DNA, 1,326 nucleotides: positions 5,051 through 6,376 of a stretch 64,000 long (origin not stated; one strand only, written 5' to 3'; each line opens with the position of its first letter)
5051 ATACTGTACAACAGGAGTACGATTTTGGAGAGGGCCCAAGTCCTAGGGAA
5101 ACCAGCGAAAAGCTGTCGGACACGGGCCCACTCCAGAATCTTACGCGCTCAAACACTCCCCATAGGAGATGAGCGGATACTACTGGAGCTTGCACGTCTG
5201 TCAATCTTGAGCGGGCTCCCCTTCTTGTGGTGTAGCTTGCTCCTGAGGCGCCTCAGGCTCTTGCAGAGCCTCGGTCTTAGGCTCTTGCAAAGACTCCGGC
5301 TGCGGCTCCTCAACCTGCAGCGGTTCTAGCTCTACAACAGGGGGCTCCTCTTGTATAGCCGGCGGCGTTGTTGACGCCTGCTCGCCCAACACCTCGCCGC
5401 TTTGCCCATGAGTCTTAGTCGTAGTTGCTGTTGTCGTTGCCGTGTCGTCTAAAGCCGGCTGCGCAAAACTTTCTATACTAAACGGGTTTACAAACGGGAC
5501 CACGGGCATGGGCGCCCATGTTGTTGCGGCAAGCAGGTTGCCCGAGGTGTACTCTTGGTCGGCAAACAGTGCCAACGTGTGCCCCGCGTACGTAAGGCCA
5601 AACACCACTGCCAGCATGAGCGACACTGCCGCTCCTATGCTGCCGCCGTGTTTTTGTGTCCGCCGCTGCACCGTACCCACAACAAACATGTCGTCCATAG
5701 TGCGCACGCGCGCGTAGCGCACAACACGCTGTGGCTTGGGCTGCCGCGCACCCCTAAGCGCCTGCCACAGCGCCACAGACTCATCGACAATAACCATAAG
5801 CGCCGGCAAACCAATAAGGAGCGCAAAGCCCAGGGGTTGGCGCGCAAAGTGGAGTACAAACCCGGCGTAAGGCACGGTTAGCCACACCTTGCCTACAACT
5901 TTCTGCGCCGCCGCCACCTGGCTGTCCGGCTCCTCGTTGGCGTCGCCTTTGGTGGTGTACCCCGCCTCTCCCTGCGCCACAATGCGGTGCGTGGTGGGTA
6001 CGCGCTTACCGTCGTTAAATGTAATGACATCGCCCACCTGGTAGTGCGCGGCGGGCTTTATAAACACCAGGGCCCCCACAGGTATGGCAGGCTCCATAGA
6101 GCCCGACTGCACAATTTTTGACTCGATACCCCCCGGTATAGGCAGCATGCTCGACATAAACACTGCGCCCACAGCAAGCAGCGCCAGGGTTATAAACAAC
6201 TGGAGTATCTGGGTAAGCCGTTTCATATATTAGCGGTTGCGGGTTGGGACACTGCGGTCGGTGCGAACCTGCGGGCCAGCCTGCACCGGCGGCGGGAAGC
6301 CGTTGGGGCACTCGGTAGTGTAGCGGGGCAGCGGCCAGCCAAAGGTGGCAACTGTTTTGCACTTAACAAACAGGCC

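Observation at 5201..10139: SipW signal peptidase plus three TasA/camelysin-like paralogs: a TasA-type extracellular fibre/biofilm-matrix operon in what looks like a reduced-genome (CPR-like) bacterium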

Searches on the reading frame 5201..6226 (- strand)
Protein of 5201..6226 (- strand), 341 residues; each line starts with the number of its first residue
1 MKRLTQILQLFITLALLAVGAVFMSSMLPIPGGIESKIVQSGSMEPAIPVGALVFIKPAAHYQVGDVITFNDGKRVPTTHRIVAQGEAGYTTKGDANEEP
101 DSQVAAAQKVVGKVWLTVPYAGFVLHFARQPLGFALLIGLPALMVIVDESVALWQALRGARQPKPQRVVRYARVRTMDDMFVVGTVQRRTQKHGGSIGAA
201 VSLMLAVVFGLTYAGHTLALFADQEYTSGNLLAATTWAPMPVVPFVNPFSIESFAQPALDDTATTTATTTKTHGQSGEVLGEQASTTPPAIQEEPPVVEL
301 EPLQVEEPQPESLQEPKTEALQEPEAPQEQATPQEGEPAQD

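Call 3: search_protein_families(library=pfam, proteins=[window:5201-6226:-], max_evalue=0.1)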
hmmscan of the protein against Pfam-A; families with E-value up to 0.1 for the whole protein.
window:5201-6226:- (341 aa): 2 families
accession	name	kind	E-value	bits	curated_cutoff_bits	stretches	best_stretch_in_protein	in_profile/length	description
PF00717.28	Peptidase_S24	-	0.0064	16.6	23.3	1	39-83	40-83/116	Peptidase S24-like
PF10502.14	Peptidase_S26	-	0.02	15.3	22.9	1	17-84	10-79/168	Signal peptidase, peptidase S26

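Call 4: search_protein_families(library=ncbifam, proteins=[window:5201-6226:-], max_evalue=0.1)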
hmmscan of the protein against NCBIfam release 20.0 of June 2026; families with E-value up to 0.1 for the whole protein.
window:5201-6226:- (341 aa): 4 families
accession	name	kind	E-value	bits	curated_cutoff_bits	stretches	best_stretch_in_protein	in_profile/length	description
TIGR02228.1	sigpep_I_arch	equivalog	2.6e-29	102.2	51.85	1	12-148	10-153/158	signal peptidase I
NF046067.1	SigPepSipWBacil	equivalog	2.1e-28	99.2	190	1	23-162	27-174/189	signal peptidase I SipW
TIGR02227.1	sigpep_I_bact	equivalog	0.0018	18.2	47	1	34-86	20-78/162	signal peptidase I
NF005701.0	PRK07512.1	equivalog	0.019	13.3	528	0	49-97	326-372/516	L-aspartate oxidase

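Call 7: search_solved_structures(query=window:5201-6226:-, max_evalue=1, show_alignments=1)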
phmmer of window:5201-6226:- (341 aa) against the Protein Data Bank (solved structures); distinct sequences matched with E-value up to 1: 3.
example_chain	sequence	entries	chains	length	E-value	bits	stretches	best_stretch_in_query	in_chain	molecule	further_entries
7p2q_A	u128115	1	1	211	3.5e-07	32.7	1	9-145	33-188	Signal peptidase complex catalytic subunit SEC11C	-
7p2p_A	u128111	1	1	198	5.3e-07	32.1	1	12-130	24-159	Signal peptidase complex catalytic subunit SEC11A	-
9rjb_A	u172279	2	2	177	1.2e-06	31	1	12-129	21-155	Signal peptidase complex catalytic subunit SEC11A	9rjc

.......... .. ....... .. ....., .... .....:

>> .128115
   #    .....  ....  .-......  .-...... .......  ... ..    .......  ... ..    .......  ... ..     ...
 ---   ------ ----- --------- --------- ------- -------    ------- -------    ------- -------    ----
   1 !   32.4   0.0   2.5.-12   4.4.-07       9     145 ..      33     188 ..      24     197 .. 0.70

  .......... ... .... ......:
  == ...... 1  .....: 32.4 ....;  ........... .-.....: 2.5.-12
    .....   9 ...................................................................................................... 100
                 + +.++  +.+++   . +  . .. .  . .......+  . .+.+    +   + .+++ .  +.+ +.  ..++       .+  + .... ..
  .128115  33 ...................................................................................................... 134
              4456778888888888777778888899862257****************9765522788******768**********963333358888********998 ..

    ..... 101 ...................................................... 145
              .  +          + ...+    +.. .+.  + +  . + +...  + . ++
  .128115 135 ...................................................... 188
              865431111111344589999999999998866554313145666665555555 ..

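Call 9: find_encoding_contigs(protein=window:5201-6226:-, flank=10000, max_places=6)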
Protein window:5201-6226:- (341 aa): 5 contigs read that carry it; 5 places shown.
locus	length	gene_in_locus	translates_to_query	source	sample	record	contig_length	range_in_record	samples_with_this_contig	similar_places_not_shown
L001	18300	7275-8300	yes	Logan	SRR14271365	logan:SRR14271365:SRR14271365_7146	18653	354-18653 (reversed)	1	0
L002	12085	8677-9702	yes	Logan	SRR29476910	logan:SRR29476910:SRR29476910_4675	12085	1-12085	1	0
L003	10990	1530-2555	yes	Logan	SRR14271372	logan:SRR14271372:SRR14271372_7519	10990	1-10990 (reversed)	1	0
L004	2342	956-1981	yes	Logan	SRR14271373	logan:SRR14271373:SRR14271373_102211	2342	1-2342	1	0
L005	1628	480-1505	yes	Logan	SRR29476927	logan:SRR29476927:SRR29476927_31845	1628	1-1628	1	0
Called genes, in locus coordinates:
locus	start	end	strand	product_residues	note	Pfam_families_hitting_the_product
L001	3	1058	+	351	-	?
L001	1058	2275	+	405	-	PF00535:Glycos_transf_2, PF13641:Glyco_tranf_2_3, PF13506:Glyco_transf_21, PF13632:Glyco_trans_2_3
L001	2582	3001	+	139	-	-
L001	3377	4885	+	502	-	-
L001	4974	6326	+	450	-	-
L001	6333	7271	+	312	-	-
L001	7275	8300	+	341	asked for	-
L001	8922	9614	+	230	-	-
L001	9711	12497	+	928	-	-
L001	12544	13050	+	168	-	-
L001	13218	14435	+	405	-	PF24514:SpaA_4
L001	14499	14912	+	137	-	-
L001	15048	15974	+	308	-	PF00188:CAP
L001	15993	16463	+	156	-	PF00254:FKBP_C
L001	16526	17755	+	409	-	PF01702:TGT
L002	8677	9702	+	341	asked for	-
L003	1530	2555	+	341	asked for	-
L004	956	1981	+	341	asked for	-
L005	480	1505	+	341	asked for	-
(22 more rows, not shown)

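Call 16: list_cluster_members(proteins=[P0001, window:5201-6226:-, window:6230-7168:-, window:7175-8527:-])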
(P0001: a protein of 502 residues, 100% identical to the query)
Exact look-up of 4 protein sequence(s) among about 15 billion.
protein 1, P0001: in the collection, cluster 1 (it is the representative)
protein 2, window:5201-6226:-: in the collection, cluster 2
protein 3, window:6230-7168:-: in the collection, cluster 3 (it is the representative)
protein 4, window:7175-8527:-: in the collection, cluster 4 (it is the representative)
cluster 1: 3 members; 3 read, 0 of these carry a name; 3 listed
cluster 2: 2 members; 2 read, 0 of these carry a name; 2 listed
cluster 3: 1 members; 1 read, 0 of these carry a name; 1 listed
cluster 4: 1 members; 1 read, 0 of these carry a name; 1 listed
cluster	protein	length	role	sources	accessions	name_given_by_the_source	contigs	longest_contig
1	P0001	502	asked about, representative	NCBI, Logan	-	-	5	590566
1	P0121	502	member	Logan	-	-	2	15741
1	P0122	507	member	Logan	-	-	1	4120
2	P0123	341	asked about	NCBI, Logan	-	-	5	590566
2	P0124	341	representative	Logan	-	-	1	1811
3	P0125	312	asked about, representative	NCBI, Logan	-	-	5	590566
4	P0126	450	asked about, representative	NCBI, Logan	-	-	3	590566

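Call 30: find_homologous_proteins(query=window:5201-6226:-)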
Query window:5201-6226:- (341 aa): 703 proteins with E <= 0.001 among 8000 candidates; the best 120 are listed.
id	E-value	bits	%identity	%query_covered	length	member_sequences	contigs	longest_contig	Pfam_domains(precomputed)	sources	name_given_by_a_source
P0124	3.0e-207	705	96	100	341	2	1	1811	-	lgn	-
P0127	1.4e-72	262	47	84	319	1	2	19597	-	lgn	-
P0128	6.9e-71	257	47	92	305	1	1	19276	PF00717.29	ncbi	-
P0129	2.3e-65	239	43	96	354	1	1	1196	-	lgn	-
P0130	1.7e-59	219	41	79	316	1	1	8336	PF10502.15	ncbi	-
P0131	1.7e-56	210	40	96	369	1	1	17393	-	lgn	-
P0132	3.8e-55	205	46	73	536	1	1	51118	PF00932.26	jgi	jgi:signal peptidase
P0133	4.9e-55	205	46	70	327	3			-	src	-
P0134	1.8e-54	203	45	77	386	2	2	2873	-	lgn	-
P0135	1.9e-54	203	46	70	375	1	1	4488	-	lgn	-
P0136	5.1e-54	201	57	50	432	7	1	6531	-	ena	-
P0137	1.3e-52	197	42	91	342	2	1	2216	-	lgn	-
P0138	1.4e-52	197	41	98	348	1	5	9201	-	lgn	-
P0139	1.9e-52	196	44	71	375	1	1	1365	-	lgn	-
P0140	2.1e-52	196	51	57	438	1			-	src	-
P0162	3.0e-48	182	40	91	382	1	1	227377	-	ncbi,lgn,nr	ncbi:signal peptidase I [Candidatus Kaiserbacteria bacterium]|nr:signal peptidase I [Candidatus Kais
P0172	6.9e-47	178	56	42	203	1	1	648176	PF00717.29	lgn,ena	-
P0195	4.5e-45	172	42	74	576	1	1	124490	PF00932.26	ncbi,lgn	-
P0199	6.1e-45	172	38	83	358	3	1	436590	-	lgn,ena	-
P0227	2.4e-43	166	51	49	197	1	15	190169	-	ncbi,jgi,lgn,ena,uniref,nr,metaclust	ncbi:signal peptidase I [Candidatus Adlerbacteria bacterium RIFCSPHIGHO2_12_FULL_53_18]|uniref:Signa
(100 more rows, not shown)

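Call 58: find_encoding_contigs(protein=P0162, flank=9000, max_places=1)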
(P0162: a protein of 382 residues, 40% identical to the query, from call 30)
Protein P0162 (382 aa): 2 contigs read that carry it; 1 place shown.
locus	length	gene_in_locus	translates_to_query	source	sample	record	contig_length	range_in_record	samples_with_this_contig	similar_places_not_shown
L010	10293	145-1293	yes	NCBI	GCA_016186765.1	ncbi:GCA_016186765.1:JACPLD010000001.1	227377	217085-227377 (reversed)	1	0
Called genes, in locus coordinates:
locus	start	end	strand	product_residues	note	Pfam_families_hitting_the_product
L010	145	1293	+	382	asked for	-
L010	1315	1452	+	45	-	-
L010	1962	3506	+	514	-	PF00535:Glycos_transf_2, PF13641:Glyco_tranf_2_3, PF13506:Glyco_transf_21, PF13632:Glyco_trans_2_3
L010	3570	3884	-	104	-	-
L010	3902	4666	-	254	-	PF08282:Hydrolase_3, PF03332:PMM (weak)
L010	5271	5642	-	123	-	PF05635:23S_rRNA_IVP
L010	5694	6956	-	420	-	PF00464:SHMT, PF00155:Aminotran_1_2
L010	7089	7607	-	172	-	PF02223:Thymidylate_kin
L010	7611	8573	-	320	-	PF00303:Thymidylat_synt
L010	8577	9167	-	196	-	PF22769:DCD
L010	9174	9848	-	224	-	PF01928:CYTH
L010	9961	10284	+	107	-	-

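Call 59: find_encoding_contigs(protein=P0199, flank=9000, max_places=1)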
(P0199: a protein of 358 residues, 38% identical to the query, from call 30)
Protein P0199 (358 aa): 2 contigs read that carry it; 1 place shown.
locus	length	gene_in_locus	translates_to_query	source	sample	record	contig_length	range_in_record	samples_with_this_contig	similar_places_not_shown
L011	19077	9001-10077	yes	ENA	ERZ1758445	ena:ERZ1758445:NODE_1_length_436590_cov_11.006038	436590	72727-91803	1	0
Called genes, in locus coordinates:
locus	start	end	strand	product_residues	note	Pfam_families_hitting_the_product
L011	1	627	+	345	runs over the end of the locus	PF01180:DHO_dh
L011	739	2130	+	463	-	-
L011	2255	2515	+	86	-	-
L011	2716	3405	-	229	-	-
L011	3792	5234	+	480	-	-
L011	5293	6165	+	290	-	-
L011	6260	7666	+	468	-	-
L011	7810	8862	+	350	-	-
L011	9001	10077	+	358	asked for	-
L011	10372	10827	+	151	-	-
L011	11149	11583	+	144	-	PF02381:MraZ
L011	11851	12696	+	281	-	PF01795:Methyltransf_5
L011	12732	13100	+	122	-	-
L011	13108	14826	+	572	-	PF03717:PBP_dimer (weak), PF00905:Transpeptidase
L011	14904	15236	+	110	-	-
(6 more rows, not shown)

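Call 60: find_encoding_contigs(protein=P0195, flank=9000, max_places=1)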
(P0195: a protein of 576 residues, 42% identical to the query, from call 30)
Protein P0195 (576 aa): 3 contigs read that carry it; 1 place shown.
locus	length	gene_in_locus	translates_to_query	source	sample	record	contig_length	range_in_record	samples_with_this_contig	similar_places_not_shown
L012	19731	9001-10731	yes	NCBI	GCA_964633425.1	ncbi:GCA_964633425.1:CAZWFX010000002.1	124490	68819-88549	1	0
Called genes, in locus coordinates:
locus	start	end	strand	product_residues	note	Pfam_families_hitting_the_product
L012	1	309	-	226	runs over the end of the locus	-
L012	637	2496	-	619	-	PF13506:Glyco_transf_21, PF00535:Glycos_transf_2, PF13641:Glyco_tranf_2_3, PF13632:Glyco_trans_2_3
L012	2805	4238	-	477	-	PF01471:PG_binding_1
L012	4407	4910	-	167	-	PF19403:SpaA_2 (weak)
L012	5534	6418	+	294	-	-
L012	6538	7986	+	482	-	PF19403:SpaA_2 (weak)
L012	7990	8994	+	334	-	-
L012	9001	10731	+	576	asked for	PF00932:LTD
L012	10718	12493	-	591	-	PF00578:AhpC-TSA, PF08534:Redoxin, PF13905:Thioredoxin_8, PF17991:Thioredoxin_10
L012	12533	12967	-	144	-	PF01471:PG_binding_1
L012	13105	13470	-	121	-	-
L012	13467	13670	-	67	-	PF12844:HTH_19, PF01381:HTH_3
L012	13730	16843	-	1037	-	-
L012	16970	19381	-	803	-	PF00353:HemolysinCabind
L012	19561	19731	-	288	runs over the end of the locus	-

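Call 63: predict_structure(alignment_id=A3)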
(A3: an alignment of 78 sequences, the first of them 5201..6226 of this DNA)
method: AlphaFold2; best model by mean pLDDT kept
length: 341 residues; sequences in the alignment: 78
mean_pLDDT: 70.5   pTM: 0.48
mean pLDDT of the five models: 70.5, 70.4, 69.9, 69.7, 68.5
residues with pLDDT >= 90: 58; 70-90: 109; 50-70: 128; < 50: 46
segments of 3 or more residues with pLDDT < 50: 232-236, 264-286
pLDDT, mean of each block of 10 residues (from residue 1): 79 87 86 88 72 93 93 80 92 78 89 93 90 88 84 88 72 72 57 55 71 57 53 51 59 51 46 45 49 61 56 52 55 58 53
secondary structure, 60 per line:
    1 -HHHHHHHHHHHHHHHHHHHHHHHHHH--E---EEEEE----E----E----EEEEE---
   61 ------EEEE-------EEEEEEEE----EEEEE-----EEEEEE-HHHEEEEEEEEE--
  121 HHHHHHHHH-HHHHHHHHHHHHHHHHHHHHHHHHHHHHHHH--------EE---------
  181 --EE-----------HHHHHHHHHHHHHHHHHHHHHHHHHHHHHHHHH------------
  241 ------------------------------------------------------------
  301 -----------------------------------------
elements in order: H2-27 E34-38 E53-57 E67-70 E78-85 E90-94 E100-105 E110-118 H121-129 H131-161 H196-228

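Call 70: find_encoding_contigs(protein=P0172, flank=7000, max_places=1)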
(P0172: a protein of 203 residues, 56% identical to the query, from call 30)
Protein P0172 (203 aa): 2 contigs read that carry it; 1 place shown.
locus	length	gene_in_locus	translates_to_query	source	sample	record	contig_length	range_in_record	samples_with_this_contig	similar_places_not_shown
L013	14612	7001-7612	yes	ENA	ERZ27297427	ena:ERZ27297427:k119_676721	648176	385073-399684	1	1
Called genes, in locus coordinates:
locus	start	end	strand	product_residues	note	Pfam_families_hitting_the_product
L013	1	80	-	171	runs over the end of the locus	-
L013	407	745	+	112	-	-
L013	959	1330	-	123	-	-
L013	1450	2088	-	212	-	-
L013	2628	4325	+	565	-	-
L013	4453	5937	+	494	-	-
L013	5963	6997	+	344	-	-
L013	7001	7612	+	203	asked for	PF00717:Peptidase_S24 (faint)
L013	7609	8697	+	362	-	PF00932:LTD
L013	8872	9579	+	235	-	-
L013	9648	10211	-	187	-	PF18915:DUF5667 (weak)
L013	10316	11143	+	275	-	PF00119:ATP-synt_A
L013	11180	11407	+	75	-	PF00137:ATP-synt_C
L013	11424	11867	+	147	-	PF00430:ATP-synt_B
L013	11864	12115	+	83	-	-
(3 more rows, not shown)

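Call 71: find_encoding_contigs(protein=P0227, flank=7000, max_places=1)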
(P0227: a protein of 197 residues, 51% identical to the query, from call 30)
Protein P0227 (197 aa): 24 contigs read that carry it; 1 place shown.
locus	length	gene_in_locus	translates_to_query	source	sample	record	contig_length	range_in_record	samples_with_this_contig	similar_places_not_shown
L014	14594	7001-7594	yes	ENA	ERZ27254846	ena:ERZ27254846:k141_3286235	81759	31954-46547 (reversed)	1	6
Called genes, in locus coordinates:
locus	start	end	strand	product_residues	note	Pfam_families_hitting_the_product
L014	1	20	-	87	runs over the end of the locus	-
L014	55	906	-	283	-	PF01522:Polysacc_deac_1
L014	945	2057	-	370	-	PF03142:Chitin_synth_2 (faint), PF13506:Glyco_transf_21 (weak), PF00535:Glycos_transf_2, PF10111:Glyco_tranf_2_2 (faint), PF13641:Glyco_tranf_2_3, PF13632:Glyco_trans_2_3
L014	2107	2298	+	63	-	-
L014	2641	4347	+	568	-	-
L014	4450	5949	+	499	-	-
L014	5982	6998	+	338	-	-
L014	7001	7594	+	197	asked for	-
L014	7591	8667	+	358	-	PF00932:LTD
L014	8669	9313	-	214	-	PF18915:DUF5667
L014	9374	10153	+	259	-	PF00119:ATP-synt_A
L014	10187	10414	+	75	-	PF00137:ATP-synt_C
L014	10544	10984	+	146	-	PF00430:ATP-synt_B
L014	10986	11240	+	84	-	-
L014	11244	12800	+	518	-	PF02874:ATP-synt_ab_N (weak), PF00006:ATP-synt_ab, PF00306:ATP-synt_ab_C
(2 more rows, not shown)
